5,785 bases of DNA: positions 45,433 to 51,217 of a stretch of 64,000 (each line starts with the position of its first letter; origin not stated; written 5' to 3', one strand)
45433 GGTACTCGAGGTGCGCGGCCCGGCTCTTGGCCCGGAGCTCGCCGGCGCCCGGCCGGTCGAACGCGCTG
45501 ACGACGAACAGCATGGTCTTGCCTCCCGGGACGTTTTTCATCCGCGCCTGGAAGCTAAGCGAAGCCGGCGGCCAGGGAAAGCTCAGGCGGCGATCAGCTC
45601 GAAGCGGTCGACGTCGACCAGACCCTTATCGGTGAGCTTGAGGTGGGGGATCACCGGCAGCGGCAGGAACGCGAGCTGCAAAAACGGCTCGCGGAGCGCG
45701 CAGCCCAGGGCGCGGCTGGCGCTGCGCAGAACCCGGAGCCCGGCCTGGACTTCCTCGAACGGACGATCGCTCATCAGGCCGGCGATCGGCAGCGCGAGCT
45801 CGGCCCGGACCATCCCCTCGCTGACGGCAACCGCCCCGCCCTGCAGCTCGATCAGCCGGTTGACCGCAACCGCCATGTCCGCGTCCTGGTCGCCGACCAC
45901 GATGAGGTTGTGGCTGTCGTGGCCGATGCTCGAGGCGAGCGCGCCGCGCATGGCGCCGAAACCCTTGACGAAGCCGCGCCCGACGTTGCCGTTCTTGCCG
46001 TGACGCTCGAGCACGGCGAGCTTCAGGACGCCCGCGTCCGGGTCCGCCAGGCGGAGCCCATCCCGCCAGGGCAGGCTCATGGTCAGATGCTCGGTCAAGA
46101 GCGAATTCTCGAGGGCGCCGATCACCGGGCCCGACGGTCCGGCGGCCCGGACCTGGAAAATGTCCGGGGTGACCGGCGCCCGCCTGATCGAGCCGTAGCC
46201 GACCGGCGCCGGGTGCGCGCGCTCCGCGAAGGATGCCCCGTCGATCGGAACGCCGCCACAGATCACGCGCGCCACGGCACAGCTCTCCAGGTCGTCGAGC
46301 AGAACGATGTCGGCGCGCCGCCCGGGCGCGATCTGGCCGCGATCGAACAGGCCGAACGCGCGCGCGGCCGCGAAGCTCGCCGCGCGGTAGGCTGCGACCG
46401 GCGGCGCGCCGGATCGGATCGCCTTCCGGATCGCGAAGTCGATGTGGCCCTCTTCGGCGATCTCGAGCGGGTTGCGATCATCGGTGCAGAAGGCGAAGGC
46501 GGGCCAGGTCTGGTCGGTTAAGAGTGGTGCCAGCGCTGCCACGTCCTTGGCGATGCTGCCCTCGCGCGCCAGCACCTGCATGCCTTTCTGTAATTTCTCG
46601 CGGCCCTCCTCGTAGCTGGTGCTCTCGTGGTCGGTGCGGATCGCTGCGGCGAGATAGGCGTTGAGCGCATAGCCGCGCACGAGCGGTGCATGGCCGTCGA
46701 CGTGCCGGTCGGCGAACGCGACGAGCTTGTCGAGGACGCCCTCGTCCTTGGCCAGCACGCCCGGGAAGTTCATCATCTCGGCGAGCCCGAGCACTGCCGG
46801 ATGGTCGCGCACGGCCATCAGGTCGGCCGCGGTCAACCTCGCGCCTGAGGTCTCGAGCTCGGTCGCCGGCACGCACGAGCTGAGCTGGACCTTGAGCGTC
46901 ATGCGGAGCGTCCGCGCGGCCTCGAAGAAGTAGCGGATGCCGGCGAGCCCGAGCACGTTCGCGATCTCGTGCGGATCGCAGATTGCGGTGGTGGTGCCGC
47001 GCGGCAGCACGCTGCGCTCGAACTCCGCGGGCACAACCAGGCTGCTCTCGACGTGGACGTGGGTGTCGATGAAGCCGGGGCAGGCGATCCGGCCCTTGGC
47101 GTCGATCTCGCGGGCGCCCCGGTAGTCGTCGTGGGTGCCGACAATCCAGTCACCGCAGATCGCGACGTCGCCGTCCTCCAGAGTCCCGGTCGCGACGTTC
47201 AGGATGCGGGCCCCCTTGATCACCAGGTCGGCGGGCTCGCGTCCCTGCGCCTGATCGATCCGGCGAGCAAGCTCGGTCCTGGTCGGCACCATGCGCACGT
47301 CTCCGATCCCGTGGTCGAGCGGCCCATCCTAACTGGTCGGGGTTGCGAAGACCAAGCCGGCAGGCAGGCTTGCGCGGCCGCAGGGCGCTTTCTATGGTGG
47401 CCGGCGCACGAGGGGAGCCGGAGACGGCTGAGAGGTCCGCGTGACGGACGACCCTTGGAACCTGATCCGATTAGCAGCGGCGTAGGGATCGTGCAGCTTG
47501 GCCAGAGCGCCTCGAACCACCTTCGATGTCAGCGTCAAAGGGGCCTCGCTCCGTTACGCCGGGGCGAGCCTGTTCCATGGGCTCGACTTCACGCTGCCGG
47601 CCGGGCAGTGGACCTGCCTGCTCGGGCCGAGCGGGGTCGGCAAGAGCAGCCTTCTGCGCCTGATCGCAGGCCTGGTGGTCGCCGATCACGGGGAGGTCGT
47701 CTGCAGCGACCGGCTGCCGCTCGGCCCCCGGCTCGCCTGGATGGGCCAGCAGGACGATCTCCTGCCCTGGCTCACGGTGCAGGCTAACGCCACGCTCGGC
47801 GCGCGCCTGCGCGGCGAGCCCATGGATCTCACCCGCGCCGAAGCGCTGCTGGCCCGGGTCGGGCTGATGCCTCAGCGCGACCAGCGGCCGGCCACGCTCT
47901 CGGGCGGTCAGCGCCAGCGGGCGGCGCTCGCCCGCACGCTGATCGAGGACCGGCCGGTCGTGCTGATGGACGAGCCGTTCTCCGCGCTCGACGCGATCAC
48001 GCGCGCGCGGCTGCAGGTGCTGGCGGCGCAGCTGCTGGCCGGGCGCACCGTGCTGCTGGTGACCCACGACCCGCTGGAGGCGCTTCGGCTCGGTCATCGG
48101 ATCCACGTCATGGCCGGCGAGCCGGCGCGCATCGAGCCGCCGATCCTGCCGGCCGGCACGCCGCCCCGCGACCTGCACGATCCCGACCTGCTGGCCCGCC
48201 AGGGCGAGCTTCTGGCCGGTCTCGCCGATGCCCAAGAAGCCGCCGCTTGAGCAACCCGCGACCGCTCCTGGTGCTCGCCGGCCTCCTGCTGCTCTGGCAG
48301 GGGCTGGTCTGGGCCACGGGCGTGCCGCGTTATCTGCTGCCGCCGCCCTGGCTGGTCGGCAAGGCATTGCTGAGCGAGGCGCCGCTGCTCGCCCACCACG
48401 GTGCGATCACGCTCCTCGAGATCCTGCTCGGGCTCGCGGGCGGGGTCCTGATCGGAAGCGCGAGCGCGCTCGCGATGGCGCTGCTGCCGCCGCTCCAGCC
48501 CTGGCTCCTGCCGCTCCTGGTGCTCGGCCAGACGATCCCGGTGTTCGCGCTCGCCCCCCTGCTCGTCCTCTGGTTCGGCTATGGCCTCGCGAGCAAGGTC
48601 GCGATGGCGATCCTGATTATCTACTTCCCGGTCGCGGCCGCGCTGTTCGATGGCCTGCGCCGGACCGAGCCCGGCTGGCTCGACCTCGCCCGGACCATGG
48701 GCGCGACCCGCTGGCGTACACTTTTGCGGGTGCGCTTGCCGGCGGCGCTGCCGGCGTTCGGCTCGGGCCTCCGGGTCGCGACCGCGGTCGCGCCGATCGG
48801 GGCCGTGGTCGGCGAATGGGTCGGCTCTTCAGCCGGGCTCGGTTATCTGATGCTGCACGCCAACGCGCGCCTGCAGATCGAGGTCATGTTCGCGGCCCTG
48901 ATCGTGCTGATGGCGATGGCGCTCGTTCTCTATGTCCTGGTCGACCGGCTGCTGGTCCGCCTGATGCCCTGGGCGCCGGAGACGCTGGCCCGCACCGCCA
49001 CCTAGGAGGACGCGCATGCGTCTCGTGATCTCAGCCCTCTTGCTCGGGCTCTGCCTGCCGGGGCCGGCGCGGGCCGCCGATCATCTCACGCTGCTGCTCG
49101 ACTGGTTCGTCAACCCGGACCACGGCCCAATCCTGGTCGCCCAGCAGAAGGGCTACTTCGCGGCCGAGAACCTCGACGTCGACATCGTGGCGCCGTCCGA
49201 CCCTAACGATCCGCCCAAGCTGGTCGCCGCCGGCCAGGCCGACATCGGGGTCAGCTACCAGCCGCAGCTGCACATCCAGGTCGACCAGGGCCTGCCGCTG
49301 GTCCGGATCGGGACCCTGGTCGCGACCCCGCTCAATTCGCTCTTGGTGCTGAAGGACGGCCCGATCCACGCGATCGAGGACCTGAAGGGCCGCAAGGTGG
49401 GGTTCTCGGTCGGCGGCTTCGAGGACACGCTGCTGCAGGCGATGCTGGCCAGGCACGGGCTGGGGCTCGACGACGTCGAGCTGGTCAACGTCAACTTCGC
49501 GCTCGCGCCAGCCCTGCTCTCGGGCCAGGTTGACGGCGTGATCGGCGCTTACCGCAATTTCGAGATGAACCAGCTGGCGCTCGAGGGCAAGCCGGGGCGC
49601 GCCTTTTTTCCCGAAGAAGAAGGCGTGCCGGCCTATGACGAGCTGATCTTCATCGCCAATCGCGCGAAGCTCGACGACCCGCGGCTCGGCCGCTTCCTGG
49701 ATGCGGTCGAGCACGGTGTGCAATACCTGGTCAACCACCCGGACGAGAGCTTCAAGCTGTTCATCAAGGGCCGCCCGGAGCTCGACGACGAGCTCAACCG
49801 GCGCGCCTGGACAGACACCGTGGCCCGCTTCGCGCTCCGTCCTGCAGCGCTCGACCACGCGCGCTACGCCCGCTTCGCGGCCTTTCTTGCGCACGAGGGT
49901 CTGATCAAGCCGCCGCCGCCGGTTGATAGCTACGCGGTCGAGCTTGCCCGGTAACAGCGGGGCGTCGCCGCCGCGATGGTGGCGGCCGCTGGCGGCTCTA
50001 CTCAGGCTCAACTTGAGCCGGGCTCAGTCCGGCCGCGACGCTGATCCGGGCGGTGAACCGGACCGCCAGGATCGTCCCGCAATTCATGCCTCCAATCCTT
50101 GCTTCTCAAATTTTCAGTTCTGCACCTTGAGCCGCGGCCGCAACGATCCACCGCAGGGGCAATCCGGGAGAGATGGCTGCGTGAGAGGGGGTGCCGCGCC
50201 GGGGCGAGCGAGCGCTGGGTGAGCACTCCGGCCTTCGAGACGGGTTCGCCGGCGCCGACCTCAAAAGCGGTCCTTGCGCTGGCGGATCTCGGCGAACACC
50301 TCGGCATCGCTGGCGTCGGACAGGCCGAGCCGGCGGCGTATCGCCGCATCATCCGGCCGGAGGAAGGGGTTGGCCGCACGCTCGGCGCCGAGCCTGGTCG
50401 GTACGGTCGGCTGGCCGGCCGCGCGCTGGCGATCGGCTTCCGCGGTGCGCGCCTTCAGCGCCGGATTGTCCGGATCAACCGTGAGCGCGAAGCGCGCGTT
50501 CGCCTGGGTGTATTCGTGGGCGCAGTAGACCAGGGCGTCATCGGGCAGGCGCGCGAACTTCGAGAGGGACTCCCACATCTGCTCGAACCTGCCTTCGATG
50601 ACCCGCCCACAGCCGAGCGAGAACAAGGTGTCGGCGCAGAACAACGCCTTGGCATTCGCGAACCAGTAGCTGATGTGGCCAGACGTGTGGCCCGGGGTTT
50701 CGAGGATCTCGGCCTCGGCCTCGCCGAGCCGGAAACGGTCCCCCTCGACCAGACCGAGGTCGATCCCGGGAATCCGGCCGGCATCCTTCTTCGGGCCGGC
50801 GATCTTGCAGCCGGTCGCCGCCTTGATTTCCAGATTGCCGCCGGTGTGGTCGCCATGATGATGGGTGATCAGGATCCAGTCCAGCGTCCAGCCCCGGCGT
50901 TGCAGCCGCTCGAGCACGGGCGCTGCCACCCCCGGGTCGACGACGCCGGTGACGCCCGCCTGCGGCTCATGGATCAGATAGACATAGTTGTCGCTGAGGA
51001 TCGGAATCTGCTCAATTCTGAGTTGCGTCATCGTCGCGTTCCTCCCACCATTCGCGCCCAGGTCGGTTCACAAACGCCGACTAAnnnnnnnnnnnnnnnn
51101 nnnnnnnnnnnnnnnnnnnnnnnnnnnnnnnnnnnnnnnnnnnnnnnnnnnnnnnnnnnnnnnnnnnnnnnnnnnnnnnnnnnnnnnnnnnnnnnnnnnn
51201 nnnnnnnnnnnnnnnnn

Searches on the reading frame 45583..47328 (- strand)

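Call 41: search_protein_families(library=pfam, proteins=[window:45583-47328:-], max_evalue=0.001)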
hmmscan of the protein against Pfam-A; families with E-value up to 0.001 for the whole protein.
window:45583-47328:- (581 aa): 3 families
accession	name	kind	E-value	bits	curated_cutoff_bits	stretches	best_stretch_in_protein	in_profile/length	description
PF13382.11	Adenine_deam_C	-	1.8e-66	223.1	27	1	410-577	2-169/169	Adenine deaminase C-terminal domain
PF01979.26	Amidohydro_1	-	1.7e-32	113.5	25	1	81-360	1-343/345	Amidohydrolase family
PF07969.17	Amidohydro_3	-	1.2e-11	45.2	29.7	2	312-347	411-448/472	Amidohydrolase family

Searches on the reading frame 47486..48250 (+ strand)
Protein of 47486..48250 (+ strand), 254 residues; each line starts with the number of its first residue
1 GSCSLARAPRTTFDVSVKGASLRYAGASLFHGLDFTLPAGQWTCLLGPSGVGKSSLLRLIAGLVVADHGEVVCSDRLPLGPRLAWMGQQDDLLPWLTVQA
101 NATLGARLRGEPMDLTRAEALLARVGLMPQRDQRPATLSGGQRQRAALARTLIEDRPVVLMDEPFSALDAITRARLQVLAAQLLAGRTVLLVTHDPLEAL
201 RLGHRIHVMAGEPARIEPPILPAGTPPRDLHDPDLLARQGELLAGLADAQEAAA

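Call 41: search_protein_families(library=pfam, proteins=[window:47486-48250:+], max_evalue=0.001)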
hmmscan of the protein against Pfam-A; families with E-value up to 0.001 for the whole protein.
window:47486-48250:+ (254 aa): 5 families
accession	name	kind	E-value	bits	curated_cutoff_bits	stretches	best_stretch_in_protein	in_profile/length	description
PF00005.33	ABC_tran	-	2.5e-28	99.8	25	1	31-165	2-136/137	ABC transporter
PF13304.12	AAA_21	-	2.1e-07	31.8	27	0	134-198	234-302/304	AAA domain, putative AbiEii toxin, Type IV TA system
PF13191.12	AAA_16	-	0.00011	23.2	32.6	1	44-185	28-161/167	AAA ATPase domain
PF02463.25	SMC_N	-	0.00017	21.5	40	0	108-194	113-197/220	RecF/RecN/SMC N terminal domain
PF03193.22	RsgA_GTPase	-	0.00024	21.4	30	1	40-71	106-137/174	RsgA GTPase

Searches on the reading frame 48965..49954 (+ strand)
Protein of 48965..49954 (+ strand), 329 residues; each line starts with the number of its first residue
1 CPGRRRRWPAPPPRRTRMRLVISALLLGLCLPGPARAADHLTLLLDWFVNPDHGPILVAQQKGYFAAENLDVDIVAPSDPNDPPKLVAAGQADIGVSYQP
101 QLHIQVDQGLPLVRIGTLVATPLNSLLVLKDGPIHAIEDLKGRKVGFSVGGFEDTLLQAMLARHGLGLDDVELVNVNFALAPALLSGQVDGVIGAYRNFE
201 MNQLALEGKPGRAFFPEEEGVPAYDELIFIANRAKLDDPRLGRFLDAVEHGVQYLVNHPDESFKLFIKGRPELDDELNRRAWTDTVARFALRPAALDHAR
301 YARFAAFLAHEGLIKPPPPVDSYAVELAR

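Call 42: search_protein_families(library=pfam, proteins=[window:48965-49954:+], max_evalue=0.001)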
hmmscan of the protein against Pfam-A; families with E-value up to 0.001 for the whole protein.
window:48965-49954:+ (329 aa): 2 families
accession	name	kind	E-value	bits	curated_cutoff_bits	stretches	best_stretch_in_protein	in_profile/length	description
PF09084.16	NMT1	-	8.7e-74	248.5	20.5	1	50-261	1-215/216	NMT1/THI5 like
PF13379.11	NMT1_2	-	3.1e-05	24.4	24.7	1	46-193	11-177/252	NMT1-like family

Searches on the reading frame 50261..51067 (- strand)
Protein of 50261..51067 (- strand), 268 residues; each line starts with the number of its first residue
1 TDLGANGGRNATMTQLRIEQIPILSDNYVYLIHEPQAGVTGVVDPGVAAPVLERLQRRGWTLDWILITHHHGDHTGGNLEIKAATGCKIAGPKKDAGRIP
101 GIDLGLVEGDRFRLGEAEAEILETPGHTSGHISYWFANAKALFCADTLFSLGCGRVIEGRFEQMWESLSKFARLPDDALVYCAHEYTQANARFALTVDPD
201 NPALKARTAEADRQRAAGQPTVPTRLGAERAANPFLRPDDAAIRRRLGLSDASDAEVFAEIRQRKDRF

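Call 42: search_protein_families(library=pfam, proteins=[window:50261-51067:-], max_evalue=0.001)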
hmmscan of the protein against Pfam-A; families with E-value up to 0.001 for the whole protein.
window:50261-51067:- (268 aa): 3 families
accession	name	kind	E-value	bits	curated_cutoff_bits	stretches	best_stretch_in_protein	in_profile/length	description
PF16123.11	HAGH_C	-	1.6e-28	99.4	25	1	185-268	1-83/83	Hydroxyacylglutathione hydrolase C-terminus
PF00753.33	Lactamase_B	-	1.7e-25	90.6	22.7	1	28-184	7-196/196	Metallo-beta-lactamase superfamily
PF12706.13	Lactamase_B_2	-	0.00098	19.2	27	0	57-84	26-53/200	Beta-lactamase superfamily domain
